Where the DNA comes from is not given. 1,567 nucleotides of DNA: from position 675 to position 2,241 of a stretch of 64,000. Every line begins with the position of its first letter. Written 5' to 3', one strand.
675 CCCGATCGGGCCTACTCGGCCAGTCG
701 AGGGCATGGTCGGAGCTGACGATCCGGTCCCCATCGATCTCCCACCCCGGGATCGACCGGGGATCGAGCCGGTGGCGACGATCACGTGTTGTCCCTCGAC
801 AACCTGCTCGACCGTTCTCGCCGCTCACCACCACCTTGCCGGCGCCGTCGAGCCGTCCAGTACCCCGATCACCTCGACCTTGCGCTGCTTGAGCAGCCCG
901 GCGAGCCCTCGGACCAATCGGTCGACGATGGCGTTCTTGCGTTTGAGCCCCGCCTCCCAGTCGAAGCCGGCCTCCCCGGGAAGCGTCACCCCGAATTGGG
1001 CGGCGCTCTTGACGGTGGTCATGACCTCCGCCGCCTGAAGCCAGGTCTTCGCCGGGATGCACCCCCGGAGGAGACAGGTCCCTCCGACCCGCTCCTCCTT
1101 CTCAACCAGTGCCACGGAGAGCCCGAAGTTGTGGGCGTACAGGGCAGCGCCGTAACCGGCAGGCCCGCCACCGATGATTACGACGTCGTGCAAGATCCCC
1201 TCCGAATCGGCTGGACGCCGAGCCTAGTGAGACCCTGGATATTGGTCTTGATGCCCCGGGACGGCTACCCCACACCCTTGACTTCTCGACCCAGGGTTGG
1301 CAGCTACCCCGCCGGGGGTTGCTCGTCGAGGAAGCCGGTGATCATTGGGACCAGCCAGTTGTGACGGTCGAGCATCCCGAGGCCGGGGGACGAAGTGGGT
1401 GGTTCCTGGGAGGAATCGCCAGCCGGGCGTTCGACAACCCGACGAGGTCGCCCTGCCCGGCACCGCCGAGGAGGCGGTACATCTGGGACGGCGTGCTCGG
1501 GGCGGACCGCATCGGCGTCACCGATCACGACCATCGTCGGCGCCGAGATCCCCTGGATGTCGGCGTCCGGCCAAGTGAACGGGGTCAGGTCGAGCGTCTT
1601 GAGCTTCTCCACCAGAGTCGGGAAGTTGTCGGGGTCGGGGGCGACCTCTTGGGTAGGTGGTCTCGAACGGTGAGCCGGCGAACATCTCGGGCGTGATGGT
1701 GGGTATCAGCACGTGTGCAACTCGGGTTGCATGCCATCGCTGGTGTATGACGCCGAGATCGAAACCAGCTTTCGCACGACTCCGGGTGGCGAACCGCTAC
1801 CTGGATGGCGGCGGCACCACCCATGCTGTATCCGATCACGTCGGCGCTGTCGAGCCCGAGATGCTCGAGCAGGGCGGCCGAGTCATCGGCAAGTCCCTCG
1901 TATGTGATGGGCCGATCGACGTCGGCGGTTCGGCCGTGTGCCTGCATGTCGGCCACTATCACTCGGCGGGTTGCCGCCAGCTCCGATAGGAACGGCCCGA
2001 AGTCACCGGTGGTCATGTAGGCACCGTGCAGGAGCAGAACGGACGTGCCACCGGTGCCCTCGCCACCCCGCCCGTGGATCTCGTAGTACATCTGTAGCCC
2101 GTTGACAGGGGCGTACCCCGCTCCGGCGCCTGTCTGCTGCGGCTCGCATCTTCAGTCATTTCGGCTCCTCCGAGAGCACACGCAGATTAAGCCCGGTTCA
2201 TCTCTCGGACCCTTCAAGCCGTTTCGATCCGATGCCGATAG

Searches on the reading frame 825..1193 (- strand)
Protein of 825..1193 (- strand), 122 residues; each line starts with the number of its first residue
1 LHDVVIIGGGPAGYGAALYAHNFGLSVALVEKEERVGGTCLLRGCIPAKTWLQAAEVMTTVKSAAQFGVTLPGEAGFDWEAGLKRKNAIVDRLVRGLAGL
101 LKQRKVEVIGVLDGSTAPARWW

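Call 74: search_protein_families(library=pfam, proteins=[window:825-1193:-], max_evalue=0.01)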
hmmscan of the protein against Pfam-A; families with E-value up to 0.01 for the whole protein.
window:825-1193:- (122 aa): 13 families
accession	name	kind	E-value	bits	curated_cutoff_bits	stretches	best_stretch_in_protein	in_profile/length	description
PF07992.20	Pyr_redox_2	-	5.2e-16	59.3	26.1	1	2-108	1-78/291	Pyridine nucleotide-disulphide oxidoreductase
PF12831.13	FAD_oxidored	-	4.4e-10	39.9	27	1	3-41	1-39/416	FAD dependent oxidoreductase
PF00890.30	FAD_binding_2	-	3.1e-08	33.7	20.4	1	3-39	1-37/414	FAD binding domain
PF01266.30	DAO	-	1.3e-06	28.6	27.9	1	3-39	1-38/353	FAD dependent oxidoreductase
PF01134.28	GIDA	-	2.2e-06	27.5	22.1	1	3-57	1-52/391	Glucose inhibited division protein A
PF03486.20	HI0933_like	-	3.8e-06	27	50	1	2-41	1-40/244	HI0933-like protein Rossmann domain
PF13450.12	NAD_binding_8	-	4e-06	27.5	21.9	1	6-40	1-35/68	NAD(P)-binding Rossmann-like domain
PF01946.23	Thi4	-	5.9e-05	22.9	26.2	1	2-45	18-62/235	Thi4 family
PF13738.12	Pyr_redox_3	-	0.00019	21.2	30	1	5-34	1-31/305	Pyridine nucleotide-disulphide oxidoreductase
PF01494.25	FAD_binding_3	-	0.00029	20.6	22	1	3-36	3-36/349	FAD binding domain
PF00070.33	Pyr_redox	-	0.0013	19.6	22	1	4-37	2-35/82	Pyridine nucleotide-disulphide oxidoreductase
PF04820.20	Trp_halogenase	-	0.0024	17.2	21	1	3-34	1-36/458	Tryptophan halogenase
PF05834.18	Lycopene_cycl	-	0.0063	16.1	23.4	1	3-35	1-35/380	Lycopene cyclase protein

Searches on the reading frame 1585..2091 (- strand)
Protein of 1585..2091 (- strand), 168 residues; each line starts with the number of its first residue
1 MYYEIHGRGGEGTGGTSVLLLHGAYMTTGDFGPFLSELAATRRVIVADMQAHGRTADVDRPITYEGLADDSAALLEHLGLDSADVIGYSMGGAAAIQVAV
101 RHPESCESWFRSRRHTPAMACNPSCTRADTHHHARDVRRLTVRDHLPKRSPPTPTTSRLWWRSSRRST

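Call 74: search_protein_families(library=pfam, proteins=[window:1585-2091:-], max_evalue=0.01)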
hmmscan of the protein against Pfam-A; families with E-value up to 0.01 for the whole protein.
window:1585-2091:- (168 aa): 4 families
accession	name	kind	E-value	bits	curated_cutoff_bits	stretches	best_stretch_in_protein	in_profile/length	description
PF00561.26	Abhydrolase_1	-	1.4e-12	48.3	25.8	1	17-107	2-95/245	alpha/beta hydrolase fold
PF12697.13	Abhydrolase_6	-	1.5e-10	42.6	26.3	1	18-120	1-92/217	Alpha/beta hydrolase family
PF12146.15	Hydrolase_4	-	5.3e-06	26.3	27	1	17-107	6-102/239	Serine aminopeptidase, S33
PF00975.26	Thioesterase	-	0.0036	18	26.4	1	18-101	3-86/226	Thioesterase domain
